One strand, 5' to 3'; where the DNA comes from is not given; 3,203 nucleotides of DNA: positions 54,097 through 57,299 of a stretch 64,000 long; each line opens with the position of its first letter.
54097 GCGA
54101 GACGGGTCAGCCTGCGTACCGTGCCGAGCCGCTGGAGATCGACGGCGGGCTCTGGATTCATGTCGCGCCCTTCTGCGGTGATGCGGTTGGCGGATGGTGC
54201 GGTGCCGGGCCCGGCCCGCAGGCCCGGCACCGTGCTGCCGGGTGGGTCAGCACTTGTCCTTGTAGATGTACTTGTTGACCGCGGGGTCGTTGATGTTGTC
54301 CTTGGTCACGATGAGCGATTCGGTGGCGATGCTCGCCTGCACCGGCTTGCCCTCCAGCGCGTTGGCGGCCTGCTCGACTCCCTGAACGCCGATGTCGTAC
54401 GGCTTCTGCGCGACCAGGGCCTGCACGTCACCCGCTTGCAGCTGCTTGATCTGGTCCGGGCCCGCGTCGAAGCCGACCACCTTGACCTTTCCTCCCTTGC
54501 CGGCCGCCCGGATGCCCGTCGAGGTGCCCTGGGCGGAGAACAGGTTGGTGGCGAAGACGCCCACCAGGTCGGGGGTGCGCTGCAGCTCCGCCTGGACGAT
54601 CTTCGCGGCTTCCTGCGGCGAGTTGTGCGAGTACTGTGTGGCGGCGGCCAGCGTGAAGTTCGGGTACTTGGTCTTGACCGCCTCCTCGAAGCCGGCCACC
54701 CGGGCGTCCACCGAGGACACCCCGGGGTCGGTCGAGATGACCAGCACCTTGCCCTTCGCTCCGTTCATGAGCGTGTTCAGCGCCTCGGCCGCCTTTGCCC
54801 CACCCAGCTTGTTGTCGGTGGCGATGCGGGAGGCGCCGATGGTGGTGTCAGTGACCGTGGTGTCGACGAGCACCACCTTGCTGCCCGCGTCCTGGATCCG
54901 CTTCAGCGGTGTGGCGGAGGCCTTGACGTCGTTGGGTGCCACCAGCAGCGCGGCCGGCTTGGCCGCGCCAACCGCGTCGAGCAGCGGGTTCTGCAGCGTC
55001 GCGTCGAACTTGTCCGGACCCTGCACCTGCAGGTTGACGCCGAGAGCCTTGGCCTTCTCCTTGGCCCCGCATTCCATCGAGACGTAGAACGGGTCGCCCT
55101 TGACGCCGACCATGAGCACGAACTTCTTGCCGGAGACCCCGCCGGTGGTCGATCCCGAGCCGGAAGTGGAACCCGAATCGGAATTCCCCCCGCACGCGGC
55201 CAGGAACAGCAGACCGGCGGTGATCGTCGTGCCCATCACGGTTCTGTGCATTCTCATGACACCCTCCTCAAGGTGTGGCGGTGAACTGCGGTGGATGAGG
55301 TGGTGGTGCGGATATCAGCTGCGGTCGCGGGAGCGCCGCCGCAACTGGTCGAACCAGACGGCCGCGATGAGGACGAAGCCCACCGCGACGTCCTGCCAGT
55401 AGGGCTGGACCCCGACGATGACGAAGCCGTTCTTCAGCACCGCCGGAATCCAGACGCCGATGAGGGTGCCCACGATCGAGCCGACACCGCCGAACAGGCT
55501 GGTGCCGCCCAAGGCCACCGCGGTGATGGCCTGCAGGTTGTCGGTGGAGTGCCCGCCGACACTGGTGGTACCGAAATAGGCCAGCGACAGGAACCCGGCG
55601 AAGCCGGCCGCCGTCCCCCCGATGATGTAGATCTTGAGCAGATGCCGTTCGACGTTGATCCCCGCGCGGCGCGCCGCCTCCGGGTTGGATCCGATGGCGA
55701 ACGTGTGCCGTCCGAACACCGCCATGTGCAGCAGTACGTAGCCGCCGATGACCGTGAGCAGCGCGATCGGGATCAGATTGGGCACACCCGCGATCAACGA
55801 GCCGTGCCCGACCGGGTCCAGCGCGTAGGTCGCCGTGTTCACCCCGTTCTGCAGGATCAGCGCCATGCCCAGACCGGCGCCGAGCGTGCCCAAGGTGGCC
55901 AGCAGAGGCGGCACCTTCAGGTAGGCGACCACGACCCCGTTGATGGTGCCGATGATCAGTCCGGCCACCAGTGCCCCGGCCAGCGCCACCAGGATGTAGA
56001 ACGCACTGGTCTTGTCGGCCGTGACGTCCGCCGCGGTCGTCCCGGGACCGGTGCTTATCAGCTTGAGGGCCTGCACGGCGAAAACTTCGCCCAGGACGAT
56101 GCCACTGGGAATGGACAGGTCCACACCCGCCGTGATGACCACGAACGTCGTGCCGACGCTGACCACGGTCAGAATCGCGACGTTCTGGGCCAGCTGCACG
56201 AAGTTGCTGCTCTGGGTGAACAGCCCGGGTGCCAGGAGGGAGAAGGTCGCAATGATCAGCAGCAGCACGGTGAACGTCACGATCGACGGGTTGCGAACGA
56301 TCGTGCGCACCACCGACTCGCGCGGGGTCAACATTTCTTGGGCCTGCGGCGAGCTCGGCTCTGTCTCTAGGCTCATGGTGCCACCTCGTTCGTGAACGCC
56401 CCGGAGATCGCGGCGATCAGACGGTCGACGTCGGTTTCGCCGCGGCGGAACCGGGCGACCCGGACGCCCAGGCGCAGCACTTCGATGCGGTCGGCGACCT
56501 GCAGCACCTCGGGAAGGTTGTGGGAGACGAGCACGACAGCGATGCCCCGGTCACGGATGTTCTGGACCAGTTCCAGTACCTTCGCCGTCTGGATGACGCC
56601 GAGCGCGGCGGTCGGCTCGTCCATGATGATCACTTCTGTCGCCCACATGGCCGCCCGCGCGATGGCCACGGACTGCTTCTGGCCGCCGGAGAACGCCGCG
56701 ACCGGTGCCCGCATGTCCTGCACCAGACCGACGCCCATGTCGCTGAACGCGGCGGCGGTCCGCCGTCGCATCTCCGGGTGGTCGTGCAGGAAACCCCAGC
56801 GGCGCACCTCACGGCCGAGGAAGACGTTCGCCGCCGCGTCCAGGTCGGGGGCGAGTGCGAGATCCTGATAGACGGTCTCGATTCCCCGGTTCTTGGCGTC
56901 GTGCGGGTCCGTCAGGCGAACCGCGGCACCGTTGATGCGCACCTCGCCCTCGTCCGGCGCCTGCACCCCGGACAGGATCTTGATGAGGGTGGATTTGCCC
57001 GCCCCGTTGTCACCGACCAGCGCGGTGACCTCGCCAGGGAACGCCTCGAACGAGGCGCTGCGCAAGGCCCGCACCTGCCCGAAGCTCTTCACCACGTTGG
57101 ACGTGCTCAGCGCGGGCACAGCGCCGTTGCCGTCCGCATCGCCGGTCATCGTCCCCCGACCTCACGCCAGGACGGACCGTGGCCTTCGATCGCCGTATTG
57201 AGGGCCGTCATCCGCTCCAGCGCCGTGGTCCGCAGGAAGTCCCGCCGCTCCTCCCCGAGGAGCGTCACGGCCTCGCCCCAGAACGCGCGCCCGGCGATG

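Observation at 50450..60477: Ten-gene coupled sugar operon with two LacD/YihT-family aldolases, three kinase folds and a cupin isomerase that fits no pathway I know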

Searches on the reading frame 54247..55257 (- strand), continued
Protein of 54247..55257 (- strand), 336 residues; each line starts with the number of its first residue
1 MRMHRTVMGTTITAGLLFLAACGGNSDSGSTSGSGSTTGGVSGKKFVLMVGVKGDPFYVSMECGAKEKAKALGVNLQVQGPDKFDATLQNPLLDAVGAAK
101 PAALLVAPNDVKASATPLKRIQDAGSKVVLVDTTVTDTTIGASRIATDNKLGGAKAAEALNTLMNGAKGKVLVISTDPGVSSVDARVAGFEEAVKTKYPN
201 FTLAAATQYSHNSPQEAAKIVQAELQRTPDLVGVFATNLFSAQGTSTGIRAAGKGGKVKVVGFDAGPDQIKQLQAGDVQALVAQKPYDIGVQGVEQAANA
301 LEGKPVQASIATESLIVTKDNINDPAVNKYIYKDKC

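Call 67: search_solved_structures(query=L081:6769-7686:-, max_evalue=0.00001, show_alignments=5)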
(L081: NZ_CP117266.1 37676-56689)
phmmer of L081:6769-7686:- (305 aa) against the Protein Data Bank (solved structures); distinct sequences matched with E-value up to 0.00001: 16.
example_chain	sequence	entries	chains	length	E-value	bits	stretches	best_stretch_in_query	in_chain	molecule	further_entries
8tnf_A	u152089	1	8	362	2.6e-18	69.6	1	6-175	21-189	DUF2090 domain-containing protein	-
7ag1_Z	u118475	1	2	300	7.4e-18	68.1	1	14-288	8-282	Sulfofructosephosphate aldolase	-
1to3_A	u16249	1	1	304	2.9e-17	66.2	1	13-289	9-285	Putative aldolase yihT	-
7ag7_A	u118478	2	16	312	3e-17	66.1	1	13-289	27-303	Sulfofructosephosphate aldolase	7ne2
3iv3_A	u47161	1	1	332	2e-16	63.4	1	12-188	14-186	Tagatose 1,6-diphosphate aldolase 2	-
3kao_A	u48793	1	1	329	3.4e-16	62.7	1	10-174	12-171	Tagatose 1,6-diphosphate aldolase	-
3myp_A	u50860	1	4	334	6.2e-16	61.8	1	11-174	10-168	Tagatose 1,6-diphosphate aldolase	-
5hjl_A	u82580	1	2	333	1.6e-15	60.4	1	7-273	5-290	Tagatose 1,6-diphosphate aldolase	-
5f2l_A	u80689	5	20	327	8.3e-14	54.8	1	2-189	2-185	Tagatose 1,6-diphosphate aldolase 2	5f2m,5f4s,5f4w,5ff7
3mhf_A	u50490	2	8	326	1.5e-13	54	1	6-189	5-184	Tagatose 1,6-diphosphate aldolase 2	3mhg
3myo_A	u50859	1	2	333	1.9e-13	53.6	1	5-269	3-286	Tagatose 1,6-diphosphate aldolase 1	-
5f2g_A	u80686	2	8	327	2.2e-13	53.5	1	2-189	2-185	Tagatose 1,6-diphosphate aldolase 2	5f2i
3jrk_A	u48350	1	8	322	3.2e-13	52.9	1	11-189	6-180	Tagatose 1,6-diphosphate aldolase 2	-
2yce_A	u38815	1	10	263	4.1e-09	39.4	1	186-275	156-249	FRUCTOSE-BISPHOSPHATE ALDOLASE CLASS 1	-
1w8s_A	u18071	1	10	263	4.4e-09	39.3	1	158-275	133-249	FRUCTOSE-BISPHOSPHATE ALDOLASE CLASS I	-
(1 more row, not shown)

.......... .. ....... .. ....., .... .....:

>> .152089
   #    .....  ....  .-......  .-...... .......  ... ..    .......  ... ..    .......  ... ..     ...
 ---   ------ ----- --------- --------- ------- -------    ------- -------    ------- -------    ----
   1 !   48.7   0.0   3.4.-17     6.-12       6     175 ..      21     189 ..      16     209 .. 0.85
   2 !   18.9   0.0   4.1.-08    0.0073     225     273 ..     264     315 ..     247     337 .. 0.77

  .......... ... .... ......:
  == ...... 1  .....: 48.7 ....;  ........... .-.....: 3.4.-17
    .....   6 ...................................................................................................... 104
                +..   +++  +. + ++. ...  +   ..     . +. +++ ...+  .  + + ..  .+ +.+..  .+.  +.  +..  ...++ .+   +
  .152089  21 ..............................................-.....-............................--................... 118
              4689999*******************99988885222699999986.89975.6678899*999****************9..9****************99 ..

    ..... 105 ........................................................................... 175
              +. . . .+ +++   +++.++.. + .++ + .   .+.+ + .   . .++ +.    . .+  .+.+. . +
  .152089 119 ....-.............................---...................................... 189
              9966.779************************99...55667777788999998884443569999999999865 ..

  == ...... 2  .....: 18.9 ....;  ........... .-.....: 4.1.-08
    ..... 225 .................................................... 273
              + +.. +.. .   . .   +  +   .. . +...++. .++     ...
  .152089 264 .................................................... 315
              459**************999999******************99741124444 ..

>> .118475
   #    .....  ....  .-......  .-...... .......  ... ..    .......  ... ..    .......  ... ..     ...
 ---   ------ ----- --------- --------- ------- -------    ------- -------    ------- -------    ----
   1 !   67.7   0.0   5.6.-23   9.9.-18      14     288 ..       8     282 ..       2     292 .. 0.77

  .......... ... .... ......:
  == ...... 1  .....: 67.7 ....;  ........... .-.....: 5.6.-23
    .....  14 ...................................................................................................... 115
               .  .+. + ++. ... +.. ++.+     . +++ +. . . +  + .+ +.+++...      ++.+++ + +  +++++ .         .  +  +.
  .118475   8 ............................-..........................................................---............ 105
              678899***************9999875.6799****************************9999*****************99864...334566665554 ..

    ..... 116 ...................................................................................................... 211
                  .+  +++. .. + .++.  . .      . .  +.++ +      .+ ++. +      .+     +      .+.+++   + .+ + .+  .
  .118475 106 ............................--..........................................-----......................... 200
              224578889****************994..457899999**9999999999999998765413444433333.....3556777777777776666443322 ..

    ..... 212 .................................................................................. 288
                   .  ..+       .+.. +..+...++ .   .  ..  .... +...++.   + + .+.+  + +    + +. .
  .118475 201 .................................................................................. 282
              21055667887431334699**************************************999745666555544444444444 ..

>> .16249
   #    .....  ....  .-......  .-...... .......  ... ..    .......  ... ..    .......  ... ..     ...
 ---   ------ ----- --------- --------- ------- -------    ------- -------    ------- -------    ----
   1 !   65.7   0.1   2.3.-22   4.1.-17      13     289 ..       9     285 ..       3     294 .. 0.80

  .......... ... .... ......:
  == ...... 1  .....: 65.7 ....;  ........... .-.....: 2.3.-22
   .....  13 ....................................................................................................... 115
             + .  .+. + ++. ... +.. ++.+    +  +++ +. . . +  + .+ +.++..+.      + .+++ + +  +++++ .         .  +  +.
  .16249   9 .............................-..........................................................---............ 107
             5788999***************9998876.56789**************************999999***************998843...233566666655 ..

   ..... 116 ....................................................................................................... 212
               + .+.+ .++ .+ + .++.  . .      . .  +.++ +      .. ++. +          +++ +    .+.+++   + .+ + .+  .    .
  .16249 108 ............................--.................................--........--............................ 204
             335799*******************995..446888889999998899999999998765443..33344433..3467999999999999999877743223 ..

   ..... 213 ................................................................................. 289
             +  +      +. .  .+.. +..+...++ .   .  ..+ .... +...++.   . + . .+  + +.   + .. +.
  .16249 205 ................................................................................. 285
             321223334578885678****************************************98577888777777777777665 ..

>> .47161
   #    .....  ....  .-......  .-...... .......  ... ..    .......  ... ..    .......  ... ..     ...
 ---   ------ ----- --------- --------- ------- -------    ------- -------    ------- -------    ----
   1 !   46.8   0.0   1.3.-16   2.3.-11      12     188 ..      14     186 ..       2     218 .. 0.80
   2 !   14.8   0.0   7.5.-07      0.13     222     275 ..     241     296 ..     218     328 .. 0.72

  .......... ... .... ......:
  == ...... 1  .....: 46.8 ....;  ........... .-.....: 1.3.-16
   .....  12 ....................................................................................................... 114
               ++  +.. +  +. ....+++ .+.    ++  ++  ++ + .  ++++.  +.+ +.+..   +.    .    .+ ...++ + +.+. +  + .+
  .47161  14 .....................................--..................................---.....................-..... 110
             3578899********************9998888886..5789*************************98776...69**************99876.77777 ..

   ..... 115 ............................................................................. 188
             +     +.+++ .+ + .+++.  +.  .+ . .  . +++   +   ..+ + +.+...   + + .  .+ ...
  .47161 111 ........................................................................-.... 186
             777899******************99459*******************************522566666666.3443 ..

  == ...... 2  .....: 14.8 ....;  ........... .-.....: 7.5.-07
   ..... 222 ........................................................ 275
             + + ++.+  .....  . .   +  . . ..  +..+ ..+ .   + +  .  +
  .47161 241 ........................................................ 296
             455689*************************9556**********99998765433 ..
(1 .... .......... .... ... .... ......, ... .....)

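Call 90: predict_structure(protein=window:54247-55128:-)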
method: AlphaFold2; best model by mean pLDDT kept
length: 293 residues; sequences in the alignment: 1
mean_pLDDT: 40.8   pTM: 0.37
mean pLDDT of the five models: 40.8, 37.7, 37.3, 37.0, 33.2
residues with pLDDT >= 90: 0; 70-90: 2; 50-70: 74; < 50: 217
segments of 3 or more residues with pLDDT < 50: 1-108, 135-138, 167-171, 194-280, 282-293
pLDDT, mean of each block of 10 residues (from residue 1): 31 29 36 33 37 39 34 38 33 25 38 53 62 50 62 67 56 56 61 45 35 40 32 29 29 32 27 40 40 29
secondary structure, 60 per line:
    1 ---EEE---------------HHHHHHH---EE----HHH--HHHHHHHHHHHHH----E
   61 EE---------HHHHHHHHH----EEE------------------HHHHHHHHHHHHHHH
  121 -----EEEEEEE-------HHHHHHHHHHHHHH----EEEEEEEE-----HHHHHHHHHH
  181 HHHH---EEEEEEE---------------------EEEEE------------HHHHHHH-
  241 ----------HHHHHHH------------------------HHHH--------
elements in order: E4-6 H22-28 H43-55 E60-62 H72-80 E85-87 H106-120 E126-132 H140-153 E158-165 H171-184 E188-194 E216-220 H233-239 H251-257 H282-285

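Call 92: fold_search(model_id=the predicted structure, library=pdb)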
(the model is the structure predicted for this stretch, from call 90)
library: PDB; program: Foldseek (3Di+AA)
matches with E <= 10: 1586; with E <= 0.001: 166
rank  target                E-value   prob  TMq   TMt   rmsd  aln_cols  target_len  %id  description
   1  5dkv_B                7.3e-12  1.00  0.33  0.32  19.2       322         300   33  Crystal Structure of an ABC transporter Solute Binding Protein from Agrobacterium vitis(Avis_5339, TARGET EFI-511225)  (released 2015-09-30)
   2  5dkv_A                1.1e-11  1.00  0.32  0.31  19.2       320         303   34  Crystal Structure of an ABC transporter Solute Binding Protein from Agrobacterium vitis(Avis_5339, TARGET EFI-511225)  (released 2015-09-30)
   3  5dkv_C                3.5e-11  1.00  0.32  0.31  19.2       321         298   33  Crystal Structure of an ABC transporter Solute Binding Protein from Agrobacterium vitis(Avis_5339, TARGET EFI-511225)  (released 2015-09-30)
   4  2fn9_A                1.3e-09  1.00  0.31  0.33  16.8       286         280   20  Thermotoga maritima Ribose Binding Protein Unliganded Form (released 2007-01-16)
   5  5hqj                  1.6e-09  1.00  0.31  0.32  18.9       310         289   24  Crystal structure of ABC transporter Solute Binding Protein B1G1H7 from Burkholderia graminis C4D1M, target EFI-511179,  (released 2016-03-02)
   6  4rxt                  5.6e-09  1.00  0.33  0.33  19.1       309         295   26  Crystal structure of carbohydrate transporter solute binding protein Arad_9553 from Agrobacterium Radiobacter, Target EF (released 2014-12-24)
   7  2ioy_A                7.2e-09  1.00  0.32  0.34  18.7       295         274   27  Crystal structure of Thermoanaerobacter tengcongensis ribose binding protein (released 2007-03-20)
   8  6sw4_B                8.7e-09  1.00  0.27  0.26  12.3       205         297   24  The structure of AraP, an arabinose binding protein from Geobacillus stearothermophilus (released 2020-10-14)
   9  7x0g_B                1.1e-08  1.00  0.30  0.31  17.6       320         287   22  Crystal structure of sugar binding protein CbpA from Clostridium thermocellum (released 2022-09-14)
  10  3g1w_B                1.4e-08  1.00  0.28  0.28  13.3       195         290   24  Crystal structure of sugar ABC transporter (sugar-binding protein) from Bacillus halodurans (released 2009-02-17)
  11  3g1w_A                2.2e-08  1.00  0.28  0.28  13.2       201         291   23  Crystal structure of sugar ABC transporter (sugar-binding protein) from Bacillus halodurans (released 2009-02-17)
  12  6guq                  2.2e-08  1.00  0.32  0.34  18.0       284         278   26  Crystal structure of GanP, a glucose-galactose binding protein from Geobacillus stearothermophilus, in complex with gluc (released 2019-07-03)
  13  5dte_B                3.0e-08  1.00  0.32  0.32  18.5       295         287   22  Crystal Structure of an ABC transporter periplasmic solute binding protein (IPR025997) from Actinobacillus succinogene (released 2015-10-07)
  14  4rwe                  3.2e-08  1.00  0.30  0.30  18.2       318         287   25  The crystal structure of a sugar-binding transport protein from Yersinia pestis CO92 (released 2014-12-31)
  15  6sw4_A                3.5e-08  1.00  0.31  0.32  13.5       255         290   24  The structure of AraP, an arabinose binding protein from Geobacillus stearothermophilus (released 2020-10-14)
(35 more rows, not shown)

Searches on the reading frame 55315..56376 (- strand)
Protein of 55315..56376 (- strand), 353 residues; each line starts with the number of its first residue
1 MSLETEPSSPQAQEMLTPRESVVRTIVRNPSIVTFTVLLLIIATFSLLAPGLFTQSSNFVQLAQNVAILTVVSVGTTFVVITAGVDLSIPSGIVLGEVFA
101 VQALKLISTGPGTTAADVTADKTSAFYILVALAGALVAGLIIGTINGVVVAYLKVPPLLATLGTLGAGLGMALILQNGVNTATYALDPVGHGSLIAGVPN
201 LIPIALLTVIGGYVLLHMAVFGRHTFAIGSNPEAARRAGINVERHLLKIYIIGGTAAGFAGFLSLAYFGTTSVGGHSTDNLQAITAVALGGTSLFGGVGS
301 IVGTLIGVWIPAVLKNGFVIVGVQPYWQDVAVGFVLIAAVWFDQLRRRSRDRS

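Call 4: search_protein_families(library=pfam, proteins=[window:55315-56376:-], max_evalue=0.01)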
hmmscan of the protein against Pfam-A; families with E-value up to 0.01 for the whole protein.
window:55315-56376:- (353 aa): 1 family
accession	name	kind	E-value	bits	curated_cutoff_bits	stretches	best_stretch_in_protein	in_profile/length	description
PF02653.21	BPD_transp_2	-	7.2e-32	111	26.8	1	60-340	3-269/269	Branched-chain amino acid transport system / permease component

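Call 5: search_protein_families(library=ncbifam, proteins=[window:55315-56376:-], max_evalue=0.01)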
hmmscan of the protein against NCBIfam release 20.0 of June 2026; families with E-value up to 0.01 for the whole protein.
window:55315-56376:- (353 aa): 9 families
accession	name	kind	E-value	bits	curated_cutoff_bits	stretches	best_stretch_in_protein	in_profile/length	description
NF007014.0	PRK09478.1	equivalog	1.2e-43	149.7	386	1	34-346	18-331/336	galactose/methyl galactoside ABC transporter permease MglC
NF008441.0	PRK11285.1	equivalog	1e-41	143.2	378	1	8-350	8-330/333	L-arabinose ABC transporter permease AraH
NF007067.0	PRK09512.1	equivalog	2e-37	129.1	398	1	35-344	23-318/321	ribose ABC transporter permease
NF007252.0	PRK09699.1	equivalog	6.9e-36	124.2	396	1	33-345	27-323/326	D-allose ABC transporter permease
NF040906.3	GguB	equivalog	7.1e-36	124.2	450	2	195-347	221-373/375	multiple monosaccharide ABC transporter permease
NF008630.0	PRK11618.1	equivalog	2.2e-27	96.2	363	1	30-345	8-311/331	galactofuranose ABC transporter, permease protein YjfF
NF011961.0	PRK15432.1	equivalog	2.7e-27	95.9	388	1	27-345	6-306/344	autoinducer 2 ABC transporter permease LsrC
NF041862.1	YtfT_transport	equivalog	3.9e-23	82.1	535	1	60-338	57-319/339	galactofuranose ABC transporter, ATP-binding protein YtfT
NF011612.1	PRK15038.1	equivalog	9.6e-23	80.8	500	1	35-340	9-302/322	autoinducer 2 ABC transporter permease LsrD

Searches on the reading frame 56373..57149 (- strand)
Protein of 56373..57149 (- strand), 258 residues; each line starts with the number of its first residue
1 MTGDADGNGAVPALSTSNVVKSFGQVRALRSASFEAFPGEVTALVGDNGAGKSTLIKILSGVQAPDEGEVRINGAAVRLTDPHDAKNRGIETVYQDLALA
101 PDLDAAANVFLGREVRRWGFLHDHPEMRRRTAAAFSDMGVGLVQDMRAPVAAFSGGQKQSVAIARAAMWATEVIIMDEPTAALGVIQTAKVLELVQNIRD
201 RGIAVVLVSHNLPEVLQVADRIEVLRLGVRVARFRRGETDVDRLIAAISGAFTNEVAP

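Call 4: search_protein_families(library=pfam, proteins=[window:56373-57149:-], max_evalue=0.01)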
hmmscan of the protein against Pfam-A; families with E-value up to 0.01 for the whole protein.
window:56373-57149:- (258 aa): 9 families
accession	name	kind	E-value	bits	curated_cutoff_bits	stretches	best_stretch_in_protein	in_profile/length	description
PF00005.33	ABC_tran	-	6.5e-31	108.2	25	1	29-181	1-137/137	ABC transporter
PF13304.12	AAA_21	-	4.8e-09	37.1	27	1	41-64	1-24/304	AAA domain, putative AbiEii toxin, Type IV TA system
PF02463.25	SMC_N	-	7.7e-06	25.9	40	0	34-57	19-42/220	RecF/RecN/SMC N terminal domain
PF13555.12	AAA_29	-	1e-05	25.6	27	1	39-76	22-58/61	P-loop containing region of AAA domain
PF13604.12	AAA_30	-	0.00075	19.7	27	1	38-209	17-123/191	AAA domain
PF09818.15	ABC_ATPase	-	0.00089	18.8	23.2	0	154-221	159-242/283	P-loop domain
PF13476.12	AAA_23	-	0.001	20.2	27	1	30-59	11-39/201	AAA domain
PF03193.22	RsgA_GTPase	-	0.0014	18.9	30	1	36-71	103-138/174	RsgA GTPase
PF13175.12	AAA_15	-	0.009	16.1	32.1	0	40-60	24-44/374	AAA ATPase domain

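Call 5: search_protein_families(library=ncbifam, proteins=[window:56373-57149:-], max_evalue=0.01)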
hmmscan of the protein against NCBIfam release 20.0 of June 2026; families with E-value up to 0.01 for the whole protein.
window:56373-57149:- (258 aa): 194 families (the best 25 are shown)
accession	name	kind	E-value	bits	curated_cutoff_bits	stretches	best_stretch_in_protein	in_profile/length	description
NF041861.1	YtfR_transport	equivalog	1.7e-58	198.3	850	1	14-246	2-231/492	galactofuranose ABC transporter, ATP-binding protein YtfR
NF008442.0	PRK11288.1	equivalog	1.6e-55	188.3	689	1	11-250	5-242/504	L-arabinose ABC transporter ATP-binding protein AraG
NF010069.0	PRK13549.1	equivalog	3.6e-52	177.5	699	1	14-251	6-242/513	xylose ABC transporter ATP-binding protein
NF040905.2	GguA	equivalog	2.3e-50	171.4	810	1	14-248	2-237/500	multiple monosaccharide ABC transporter ATP-binding protein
NF008030.0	PRK10762.1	equivalog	4.2e-50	170.9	745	1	14-251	5-240/501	ribose ABC transporter ATP-binding protein RbsA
NF047930.1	ABC_ATP_B6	equivalog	1.5e-49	169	670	1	14-235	3-219/510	putative B6 ABC transporter ATP-binding protein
NF007253.0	PRK09700.1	equivalog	3.5e-49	167.7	772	1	12-246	4-239/510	D-allose ABC transporter ATP-binding protein AlsA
TIGR02633.1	xylG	equivalog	1.2e-48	165.8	723.65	1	15-251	3-240/500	D-xylose ABC transporter ATP-binding protein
NF011967.0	PRK15439.1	equivalog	1.8e-45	155.4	586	1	10-253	8-241/510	autoinducer 2 ABC transporter ATP-binding protein LsrA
NF008215.0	PRK10982.1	equivalog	4.3e-45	154.3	828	1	14-251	14-248/506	galactose/methyl galactoside ABC transporter ATP-binding protein MglA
TIGR01188.1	drrA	subfamily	1.6e-35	122.9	312.45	1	21-232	1-204/302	daunorubicin resistance ABC transporter, ATP-binding protein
TIGR02673.1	FtsE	equivalog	8e-35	120.4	264.85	1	17-225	5-210/214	cell division ATP-binding protein FtsE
TIGR02315.1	ABC_phnC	equivalog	5.7e-33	114.3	266.1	1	15-228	3-222/243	phosphonate ABC transporter ATP-binding protein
TIGR03265.1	PhnT2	equivalog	1.2e-32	113.5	457.7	1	12-228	3-211/353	putative 2-aminoethylphosphonate ABC transporter ATP-binding protein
TIGR00968.1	3a0106s01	subfamily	1.6e-32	112.9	342.75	1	16-228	3-207/237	sulfate ABC transporter ATP-binding protein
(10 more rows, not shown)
